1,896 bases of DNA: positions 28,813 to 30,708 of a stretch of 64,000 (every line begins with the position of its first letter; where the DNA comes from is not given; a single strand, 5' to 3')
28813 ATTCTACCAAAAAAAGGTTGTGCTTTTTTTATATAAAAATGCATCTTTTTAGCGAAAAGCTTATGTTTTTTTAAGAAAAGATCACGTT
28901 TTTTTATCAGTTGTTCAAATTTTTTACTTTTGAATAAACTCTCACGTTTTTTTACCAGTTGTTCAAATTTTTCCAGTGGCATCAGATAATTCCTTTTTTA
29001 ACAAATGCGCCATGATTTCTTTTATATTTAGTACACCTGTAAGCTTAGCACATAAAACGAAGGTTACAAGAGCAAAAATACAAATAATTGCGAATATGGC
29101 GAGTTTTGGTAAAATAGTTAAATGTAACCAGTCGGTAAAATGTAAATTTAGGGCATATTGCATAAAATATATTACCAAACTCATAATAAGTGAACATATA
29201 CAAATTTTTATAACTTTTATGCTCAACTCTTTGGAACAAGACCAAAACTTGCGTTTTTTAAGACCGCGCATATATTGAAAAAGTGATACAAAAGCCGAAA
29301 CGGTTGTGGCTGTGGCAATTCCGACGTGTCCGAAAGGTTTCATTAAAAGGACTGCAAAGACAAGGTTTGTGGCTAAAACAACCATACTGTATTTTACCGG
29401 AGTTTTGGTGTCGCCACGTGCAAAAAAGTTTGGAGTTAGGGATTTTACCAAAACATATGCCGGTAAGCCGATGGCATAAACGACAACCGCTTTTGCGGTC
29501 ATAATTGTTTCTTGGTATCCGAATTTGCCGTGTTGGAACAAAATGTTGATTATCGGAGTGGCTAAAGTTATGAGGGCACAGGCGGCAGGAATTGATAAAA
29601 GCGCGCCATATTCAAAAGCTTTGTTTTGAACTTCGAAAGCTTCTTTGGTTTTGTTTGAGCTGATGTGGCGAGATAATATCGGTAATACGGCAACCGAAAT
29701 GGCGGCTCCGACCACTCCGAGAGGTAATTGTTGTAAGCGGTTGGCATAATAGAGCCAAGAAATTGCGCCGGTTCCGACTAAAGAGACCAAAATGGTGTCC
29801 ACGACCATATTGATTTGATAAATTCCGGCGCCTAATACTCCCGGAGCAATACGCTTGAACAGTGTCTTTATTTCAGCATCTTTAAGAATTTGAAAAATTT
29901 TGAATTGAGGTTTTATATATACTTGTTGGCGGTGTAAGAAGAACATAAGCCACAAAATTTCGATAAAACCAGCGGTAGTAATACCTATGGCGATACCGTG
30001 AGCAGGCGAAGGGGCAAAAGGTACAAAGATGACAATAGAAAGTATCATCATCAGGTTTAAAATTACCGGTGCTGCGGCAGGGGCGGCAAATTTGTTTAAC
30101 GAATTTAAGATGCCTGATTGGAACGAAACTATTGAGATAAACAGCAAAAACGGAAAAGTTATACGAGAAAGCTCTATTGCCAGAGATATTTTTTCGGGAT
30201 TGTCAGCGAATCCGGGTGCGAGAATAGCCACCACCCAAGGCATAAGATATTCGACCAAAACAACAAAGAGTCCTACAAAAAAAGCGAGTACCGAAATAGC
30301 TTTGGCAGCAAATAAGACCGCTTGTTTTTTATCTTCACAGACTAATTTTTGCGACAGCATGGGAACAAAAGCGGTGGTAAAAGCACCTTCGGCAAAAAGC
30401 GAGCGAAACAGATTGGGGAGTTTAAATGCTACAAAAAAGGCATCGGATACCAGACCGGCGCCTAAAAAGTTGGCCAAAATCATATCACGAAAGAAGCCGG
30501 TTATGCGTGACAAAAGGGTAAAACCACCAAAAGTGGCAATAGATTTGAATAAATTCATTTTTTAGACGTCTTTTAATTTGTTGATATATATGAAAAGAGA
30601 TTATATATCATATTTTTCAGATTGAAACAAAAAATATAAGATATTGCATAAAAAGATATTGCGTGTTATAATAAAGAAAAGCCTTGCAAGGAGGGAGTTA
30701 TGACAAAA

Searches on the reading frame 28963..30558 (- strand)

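Call 31: search_protein_families(library=ncbifam, proteins=[window:28963-30558:-], max_evalue=1e-10)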
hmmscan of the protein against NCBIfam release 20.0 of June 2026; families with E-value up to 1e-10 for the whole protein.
window:28963-30558:- (531 aa): 2 families
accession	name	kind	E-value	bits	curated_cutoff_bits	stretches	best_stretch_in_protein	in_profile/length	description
TIGR01695.1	murJ_mviN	equivalog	1.8e-121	406.4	235.55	1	2-515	1-504/506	murein biosynthesis integral membrane protein MurJ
TIGR00797.1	matE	subfamily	1.3e-11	44.1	147.4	0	60-340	48-322/396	MATE family efflux transporter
